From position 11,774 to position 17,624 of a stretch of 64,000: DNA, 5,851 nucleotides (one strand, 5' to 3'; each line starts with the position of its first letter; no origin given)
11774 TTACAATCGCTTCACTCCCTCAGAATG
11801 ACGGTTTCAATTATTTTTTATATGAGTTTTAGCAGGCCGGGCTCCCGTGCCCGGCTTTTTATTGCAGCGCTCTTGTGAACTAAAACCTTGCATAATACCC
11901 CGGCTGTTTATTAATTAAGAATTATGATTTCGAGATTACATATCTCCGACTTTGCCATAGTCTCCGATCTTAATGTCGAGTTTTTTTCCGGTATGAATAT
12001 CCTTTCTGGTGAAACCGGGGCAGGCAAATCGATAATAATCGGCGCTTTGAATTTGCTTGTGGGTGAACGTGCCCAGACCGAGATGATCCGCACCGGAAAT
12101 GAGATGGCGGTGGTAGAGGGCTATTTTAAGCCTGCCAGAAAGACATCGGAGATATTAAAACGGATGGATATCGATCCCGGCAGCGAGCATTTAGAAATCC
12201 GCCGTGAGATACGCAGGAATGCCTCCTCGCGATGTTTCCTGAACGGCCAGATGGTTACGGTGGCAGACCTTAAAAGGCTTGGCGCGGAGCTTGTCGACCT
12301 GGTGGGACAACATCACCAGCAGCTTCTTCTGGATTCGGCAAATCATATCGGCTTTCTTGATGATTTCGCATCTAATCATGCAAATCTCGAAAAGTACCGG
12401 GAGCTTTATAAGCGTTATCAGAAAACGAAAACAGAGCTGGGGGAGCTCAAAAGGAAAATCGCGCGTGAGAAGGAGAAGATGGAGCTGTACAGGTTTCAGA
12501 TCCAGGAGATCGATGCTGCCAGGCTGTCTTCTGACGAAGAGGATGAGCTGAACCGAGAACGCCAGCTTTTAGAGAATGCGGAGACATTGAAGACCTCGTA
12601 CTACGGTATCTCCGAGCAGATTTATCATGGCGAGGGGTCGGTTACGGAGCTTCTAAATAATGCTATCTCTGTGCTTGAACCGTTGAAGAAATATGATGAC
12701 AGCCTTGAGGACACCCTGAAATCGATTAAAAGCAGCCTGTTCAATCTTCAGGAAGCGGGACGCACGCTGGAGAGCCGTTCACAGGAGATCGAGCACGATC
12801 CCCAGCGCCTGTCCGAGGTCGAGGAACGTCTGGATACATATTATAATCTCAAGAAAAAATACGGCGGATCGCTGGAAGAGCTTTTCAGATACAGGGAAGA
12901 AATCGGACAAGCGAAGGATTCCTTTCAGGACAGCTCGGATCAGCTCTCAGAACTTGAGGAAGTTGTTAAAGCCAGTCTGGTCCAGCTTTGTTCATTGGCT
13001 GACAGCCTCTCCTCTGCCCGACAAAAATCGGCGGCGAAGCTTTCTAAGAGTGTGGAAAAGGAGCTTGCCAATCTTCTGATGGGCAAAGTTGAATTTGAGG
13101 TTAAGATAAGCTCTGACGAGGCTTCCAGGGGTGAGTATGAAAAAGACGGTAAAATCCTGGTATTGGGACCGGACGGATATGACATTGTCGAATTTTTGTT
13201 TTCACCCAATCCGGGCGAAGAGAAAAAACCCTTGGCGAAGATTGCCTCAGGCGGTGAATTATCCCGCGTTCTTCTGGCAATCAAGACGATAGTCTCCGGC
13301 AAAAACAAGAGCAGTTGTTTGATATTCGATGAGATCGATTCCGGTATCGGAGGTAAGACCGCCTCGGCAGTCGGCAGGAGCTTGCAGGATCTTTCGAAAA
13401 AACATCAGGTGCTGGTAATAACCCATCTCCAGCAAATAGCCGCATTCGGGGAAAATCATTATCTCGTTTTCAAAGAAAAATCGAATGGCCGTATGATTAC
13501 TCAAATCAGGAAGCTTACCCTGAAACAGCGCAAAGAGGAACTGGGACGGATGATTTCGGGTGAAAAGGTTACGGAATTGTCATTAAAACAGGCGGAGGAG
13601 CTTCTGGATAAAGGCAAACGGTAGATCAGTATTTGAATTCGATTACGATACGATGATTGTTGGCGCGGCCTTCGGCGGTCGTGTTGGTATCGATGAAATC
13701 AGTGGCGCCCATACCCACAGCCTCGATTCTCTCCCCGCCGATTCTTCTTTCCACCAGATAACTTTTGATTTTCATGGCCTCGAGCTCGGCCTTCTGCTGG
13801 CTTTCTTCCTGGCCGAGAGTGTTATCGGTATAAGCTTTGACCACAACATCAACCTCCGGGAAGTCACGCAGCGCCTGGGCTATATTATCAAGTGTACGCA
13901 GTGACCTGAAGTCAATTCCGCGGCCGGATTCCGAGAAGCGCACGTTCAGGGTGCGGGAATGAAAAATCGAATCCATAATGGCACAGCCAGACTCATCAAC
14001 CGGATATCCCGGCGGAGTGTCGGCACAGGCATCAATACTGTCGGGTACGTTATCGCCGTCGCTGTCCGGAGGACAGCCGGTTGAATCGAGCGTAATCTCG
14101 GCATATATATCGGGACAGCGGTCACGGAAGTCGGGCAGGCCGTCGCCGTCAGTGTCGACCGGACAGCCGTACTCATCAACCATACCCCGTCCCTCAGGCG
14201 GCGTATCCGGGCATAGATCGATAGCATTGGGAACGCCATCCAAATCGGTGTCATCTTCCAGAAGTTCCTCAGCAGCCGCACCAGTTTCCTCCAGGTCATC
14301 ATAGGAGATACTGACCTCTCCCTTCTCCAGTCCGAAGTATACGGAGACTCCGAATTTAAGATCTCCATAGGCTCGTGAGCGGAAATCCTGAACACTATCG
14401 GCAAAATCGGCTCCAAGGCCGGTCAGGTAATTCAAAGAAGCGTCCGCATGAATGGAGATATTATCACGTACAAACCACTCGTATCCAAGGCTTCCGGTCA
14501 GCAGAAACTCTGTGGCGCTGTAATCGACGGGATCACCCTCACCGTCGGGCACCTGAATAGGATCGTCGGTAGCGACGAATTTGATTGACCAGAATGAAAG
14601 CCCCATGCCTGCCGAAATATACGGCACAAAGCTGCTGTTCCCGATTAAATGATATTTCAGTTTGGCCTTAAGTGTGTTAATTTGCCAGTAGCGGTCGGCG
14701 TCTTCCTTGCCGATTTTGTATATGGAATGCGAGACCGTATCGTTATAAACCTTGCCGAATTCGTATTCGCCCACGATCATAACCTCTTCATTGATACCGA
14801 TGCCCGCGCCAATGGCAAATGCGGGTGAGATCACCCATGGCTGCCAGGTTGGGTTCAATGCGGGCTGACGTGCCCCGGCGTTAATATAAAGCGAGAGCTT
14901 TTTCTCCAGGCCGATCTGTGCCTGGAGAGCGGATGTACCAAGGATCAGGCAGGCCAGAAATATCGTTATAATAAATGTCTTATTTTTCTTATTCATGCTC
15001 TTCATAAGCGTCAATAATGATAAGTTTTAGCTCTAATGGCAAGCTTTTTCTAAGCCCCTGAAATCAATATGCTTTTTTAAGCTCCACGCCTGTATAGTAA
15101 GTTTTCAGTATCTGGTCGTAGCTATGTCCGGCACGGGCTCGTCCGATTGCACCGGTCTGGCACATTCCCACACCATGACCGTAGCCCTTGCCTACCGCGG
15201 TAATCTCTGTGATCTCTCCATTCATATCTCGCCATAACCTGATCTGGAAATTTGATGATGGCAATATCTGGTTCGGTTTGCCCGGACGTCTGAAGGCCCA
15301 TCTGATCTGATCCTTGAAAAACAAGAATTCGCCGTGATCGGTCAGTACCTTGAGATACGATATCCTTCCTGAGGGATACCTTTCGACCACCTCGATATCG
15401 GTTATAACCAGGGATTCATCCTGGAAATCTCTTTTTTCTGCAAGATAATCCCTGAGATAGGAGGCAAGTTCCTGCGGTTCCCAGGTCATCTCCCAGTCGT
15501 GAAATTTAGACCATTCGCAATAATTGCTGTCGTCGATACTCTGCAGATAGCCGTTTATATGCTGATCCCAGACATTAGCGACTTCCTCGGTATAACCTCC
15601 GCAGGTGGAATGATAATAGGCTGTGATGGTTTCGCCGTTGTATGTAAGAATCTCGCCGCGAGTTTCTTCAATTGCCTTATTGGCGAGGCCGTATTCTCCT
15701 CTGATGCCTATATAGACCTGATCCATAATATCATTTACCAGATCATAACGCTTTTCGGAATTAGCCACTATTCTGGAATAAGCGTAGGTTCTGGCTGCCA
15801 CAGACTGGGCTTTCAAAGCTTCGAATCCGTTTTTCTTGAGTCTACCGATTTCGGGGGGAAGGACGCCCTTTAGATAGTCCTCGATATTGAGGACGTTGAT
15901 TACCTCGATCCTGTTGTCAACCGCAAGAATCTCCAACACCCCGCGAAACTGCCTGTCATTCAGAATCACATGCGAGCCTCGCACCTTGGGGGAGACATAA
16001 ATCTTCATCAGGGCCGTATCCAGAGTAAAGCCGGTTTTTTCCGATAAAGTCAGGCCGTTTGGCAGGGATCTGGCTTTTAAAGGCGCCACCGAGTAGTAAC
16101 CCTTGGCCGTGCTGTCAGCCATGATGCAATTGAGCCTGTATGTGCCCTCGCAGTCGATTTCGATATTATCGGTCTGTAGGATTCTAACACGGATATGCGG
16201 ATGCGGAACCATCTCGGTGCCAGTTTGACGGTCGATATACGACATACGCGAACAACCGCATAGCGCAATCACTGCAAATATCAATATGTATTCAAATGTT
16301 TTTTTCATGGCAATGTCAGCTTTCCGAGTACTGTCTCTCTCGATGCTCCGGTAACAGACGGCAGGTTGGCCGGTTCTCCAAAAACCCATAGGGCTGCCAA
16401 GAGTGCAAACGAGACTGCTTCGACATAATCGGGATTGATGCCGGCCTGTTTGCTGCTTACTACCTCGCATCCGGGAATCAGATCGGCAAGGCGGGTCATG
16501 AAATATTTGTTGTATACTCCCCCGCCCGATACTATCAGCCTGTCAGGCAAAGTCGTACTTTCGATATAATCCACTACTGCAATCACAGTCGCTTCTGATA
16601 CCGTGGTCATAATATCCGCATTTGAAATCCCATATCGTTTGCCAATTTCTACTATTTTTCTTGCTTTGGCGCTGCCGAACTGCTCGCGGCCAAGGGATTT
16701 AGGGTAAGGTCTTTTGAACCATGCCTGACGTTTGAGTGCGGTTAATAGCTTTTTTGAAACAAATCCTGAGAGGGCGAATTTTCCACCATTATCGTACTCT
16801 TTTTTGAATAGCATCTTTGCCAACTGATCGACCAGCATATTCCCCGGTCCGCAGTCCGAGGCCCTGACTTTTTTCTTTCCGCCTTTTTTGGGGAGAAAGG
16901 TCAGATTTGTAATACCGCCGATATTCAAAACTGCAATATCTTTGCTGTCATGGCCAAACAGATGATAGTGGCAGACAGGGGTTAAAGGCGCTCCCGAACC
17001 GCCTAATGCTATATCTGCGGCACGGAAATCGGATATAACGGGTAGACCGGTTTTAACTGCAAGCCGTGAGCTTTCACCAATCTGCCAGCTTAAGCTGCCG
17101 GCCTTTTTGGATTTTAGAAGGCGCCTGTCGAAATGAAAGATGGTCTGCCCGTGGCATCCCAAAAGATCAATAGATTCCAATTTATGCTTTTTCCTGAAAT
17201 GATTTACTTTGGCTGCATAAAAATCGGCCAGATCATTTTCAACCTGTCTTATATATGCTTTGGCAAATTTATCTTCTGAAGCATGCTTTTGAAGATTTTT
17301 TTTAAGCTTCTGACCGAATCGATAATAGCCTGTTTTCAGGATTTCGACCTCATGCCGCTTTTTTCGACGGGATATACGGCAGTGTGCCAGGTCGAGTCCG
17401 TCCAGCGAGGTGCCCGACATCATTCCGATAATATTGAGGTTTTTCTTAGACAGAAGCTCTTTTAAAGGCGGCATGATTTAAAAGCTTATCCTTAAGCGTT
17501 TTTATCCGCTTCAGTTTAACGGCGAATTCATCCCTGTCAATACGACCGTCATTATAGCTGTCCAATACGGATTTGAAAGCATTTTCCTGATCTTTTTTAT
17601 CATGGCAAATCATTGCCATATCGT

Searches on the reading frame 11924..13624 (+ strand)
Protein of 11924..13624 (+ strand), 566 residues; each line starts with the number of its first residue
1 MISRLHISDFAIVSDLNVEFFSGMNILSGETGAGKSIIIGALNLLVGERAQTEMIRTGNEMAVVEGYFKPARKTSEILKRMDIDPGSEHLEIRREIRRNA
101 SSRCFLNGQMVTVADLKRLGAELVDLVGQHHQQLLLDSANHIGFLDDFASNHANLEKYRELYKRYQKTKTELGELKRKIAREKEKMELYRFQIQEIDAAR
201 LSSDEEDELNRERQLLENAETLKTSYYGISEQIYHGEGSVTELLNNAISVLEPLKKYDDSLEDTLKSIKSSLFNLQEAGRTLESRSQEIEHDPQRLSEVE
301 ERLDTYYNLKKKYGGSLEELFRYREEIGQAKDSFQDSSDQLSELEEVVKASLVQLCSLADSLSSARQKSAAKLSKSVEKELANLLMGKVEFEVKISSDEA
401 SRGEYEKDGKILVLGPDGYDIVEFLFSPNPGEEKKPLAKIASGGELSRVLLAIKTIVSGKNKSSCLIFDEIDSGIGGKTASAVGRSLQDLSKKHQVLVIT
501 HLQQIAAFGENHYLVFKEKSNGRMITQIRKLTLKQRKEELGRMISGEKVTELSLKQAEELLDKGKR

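Call 36: search_protein_families(library=ncbifam, proteins=[window:11924-13624:+], max_evalue=0.00001)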
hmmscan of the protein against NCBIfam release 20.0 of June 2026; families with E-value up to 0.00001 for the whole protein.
window:11924-13624:+ (566 aa): 9 families
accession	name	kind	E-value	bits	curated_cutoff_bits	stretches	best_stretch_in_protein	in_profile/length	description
TIGR00634.1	recN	equivalog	8.5e-158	526.8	407.85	1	1-563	1-563/563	DNA repair protein RecN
NF008121.0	PRK10869.1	equivalog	1.1e-118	397.2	418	1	1-562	1-552/553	DNA repair protein RecN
TIGR02169.1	SMC_prok_A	equivalog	3.1e-13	48.4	729.4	0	157-382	260-487/1165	chromosome segregation protein SMC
NF003034.1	PRK03918.1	equivalog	8.3e-08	30.7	700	0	2-43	3-44/878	DNA double-strand break repair ATPase Rad50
NF002244.0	PRK01156.1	equivalog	9e-08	30.7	847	1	2-79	3-84/895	DNA double-strand break repair ATPase Rad50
NF045780.1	TrlF_fam_ATP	equivalog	1.3e-07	30.8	350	1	14-403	301-727/944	TrlF family AAA-like ATPase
NF041034.1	Rad50_Sulf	equivalog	6.9e-07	27.5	1000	0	2-80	3-85/872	DNA double-strand break repair ATPase Rad50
TIGR00611.2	recf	equivalog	9.5e-07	28.3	172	1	2-102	1-107/339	DNA replication/repair protein RecF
TIGR02168.1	SMC_prok_B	equivalog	5.1e-06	24.5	567.35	0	242-374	260-393/1181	chromosome segregation protein SMC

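Call 46: find_encoding_contigs(protein=window:11924-13624:+, flank=1000, max_places=3)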
Protein window:11924-13624:+ (566 aa): no gene with exactly this product is on record in the collection.

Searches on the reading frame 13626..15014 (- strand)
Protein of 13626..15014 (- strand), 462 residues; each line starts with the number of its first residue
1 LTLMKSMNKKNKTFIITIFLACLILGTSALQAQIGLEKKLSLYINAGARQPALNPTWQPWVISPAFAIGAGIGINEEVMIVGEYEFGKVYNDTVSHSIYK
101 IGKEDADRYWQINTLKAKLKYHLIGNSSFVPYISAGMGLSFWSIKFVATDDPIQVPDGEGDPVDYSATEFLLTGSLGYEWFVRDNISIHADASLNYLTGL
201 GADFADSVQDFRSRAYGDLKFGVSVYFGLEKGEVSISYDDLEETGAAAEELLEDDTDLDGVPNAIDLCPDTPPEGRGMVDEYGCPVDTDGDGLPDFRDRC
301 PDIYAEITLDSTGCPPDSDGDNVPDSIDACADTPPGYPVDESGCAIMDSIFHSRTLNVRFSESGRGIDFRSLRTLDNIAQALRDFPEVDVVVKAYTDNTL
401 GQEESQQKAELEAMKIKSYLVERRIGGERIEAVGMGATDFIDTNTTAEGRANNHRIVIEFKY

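Call 36: search_protein_families(library=ncbifam, proteins=[window:13626-15014:-], max_evalue=0.00001)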
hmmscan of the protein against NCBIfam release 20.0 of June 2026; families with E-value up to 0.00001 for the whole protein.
window:13626-15014:- (462 aa): 17 families
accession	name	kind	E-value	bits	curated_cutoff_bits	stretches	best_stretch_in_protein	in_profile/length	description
NF053612.1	anchor_PA1041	equivalog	6.1e-21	75.4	250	1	317-459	77-234/236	PA1041 family peptidoglycan-binding anchor lipoprotein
NF033763.1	exchanger_TraB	exception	2.1e-16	59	700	1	285-456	321-493/522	outer membrane exchange protein TraB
NF053611.1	YiaD_Gzip_OmpA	equivalog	1.8e-15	57.2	175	1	357-458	103-204/206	YiaD family glycine zipper/OmpA-like lipoprotein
NF007804.1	PRK10510.1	equivalog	6.5e-12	45.3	307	1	354-459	110-215/219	OmpA family lipoprotein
NF045787.1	OmpABordt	equivalog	3.4e-11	43.2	200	1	373-459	102-188/194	outer membrane protein OmpA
NF047620.1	FlgprotMotYVib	equivalog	1.3e-10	41.4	400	1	359-460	164-266/271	flagellar protein MotY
NF053613.1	OMP_toxin_LptF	equivalog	8e-10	38.8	400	1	370-457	155-242/256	lipotoxin F family OmpA-related lipoprotein LptF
NF047638.1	throspo3_MtsC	equivalog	9.8e-10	37.9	350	1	241-333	111-211/428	cell-cell cohesion MYXO-CTERM protein MtsC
NF006541.1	PRK09038.1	equivalog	1.6e-08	34.5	283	1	367-458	152-246/253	flagellar motor protein MotD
TIGR03350.1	type_VI_ompA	equivalog_domain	3.3e-08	33.6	139.8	1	374-458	48-135/137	type VI secretion system protein TssL, long form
NF053585.1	OMP_LP_YfiB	equivalog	1.2e-07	31.7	128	1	360-458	60-158/163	outer membrane lipoprotein YfiB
TIGR03789.1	pdsO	hypoth_equivalog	1.6e-07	31.2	152.2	1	356-458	139-241/243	sortase-associated OmpA-like protein PdsO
NF045788.1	Omp38Acinit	equivalog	2.3e-06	26.9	500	0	376-457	261-343/354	outer membrane protein Omp38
NF006285.1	PRK08457.1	equivalog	3.2e-06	27.1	250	1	375-461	142-231/253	flagellar motor protein MotB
NF005444.0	PRK07033.1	equivalog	5.3e-06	25.6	520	1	370-458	328-419/438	DotU family type VI secretion system protein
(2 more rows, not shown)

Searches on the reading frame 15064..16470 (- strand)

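Call 36: search_protein_families(library=ncbifam, proteins=[window:15064-16470:-], max_evalue=0.00001)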
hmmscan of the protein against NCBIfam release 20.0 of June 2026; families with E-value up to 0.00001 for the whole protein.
window:15064-16470:- (468 aa): 2 families
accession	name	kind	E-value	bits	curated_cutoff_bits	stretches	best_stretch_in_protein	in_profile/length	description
TIGR02669.1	SpoIID_LytB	domain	4.7e-62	210.4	83.3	1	190-466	2-270/270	SpoIID/LytB domain-containing protein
TIGR02870.1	spore_II_D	equivalog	4.1e-44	151.1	234.75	1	189-466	67-337/338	stage II sporulation protein D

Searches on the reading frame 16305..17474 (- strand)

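Call 36: search_protein_families(library=ncbifam, proteins=[window:16305-17474:-], max_evalue=0.00001)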
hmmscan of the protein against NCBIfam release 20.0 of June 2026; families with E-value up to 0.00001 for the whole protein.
window:16305-17474:- (389 aa): 14 families
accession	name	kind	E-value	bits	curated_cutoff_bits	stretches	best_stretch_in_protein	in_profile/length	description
NF007148.0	PRK09585.3-2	equivalog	1.5e-110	369.5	387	1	8-389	4-385/386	anhydro-N-acetylmuramic acid kinase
NF007139.0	PRK09585.1-3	equivalog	3.9e-100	335.5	367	1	14-386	5-367/370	anhydro-N-acetylmuramic acid kinase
NF007151.0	PRK09585.3-6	equivalog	2.7e-88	296.4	599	1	3-387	3-395/396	anhydro-N-acetylmuramic acid kinase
NF007142.0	PRK09585.2-1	equivalog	7.8e-88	295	435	1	12-388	3-381/384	anhydro-N-acetylmuramic acid kinase AnmK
NF007143.0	PRK09585.2-2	equivalog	9.7e-85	284.7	533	1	14-387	2-379/382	anhydro-N-acetylmuramic acid kinase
NF007138.0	PRK09585.1-1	equivalog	2e-79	267.4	588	1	14-385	5-363/370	anhydro-N-acetylmuramic acid kinase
NF007149.0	PRK09585.3-4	equivalog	1.3e-78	264.6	616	1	7-389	11-398/399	anhydro-N-acetylmuramic acid kinase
NF007146.0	PRK09585.2-6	equivalog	4.7e-77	259.3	440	1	14-387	2-366/391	anhydro-N-acetylmuramic acid kinase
NF007141.0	PRK09585.1-5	equivalog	6.5e-77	258.9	352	1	13-386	4-364/370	anhydro-N-acetylmuramic acid kinase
NF007144.0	PRK09585.2-3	equivalog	4.4e-69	233.3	436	1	9-386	2-355/358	anhydro-N-acetylmuramic acid kinase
NF007145.0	PRK09585.2-5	equivalog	5.3e-69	233.3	514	1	14-386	2-375/379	anhydro-N-acetylmuramic acid kinase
NF007150.0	PRK09585.3-5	equivalog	3.9e-59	200.6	585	1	14-389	4-385/393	anhydro-N-acetylmuramic acid kinase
NF007140.0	PRK09585.1-4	equivalog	5.9e-58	196.8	605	1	16-386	17-379/382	anhydro-N-acetylmuramic acid kinase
NF007147.0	PRK09585.3-1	equivalog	5.1e-42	144.2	822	1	16-386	4-361/393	anhydro-N-acetylmuramic acid kinase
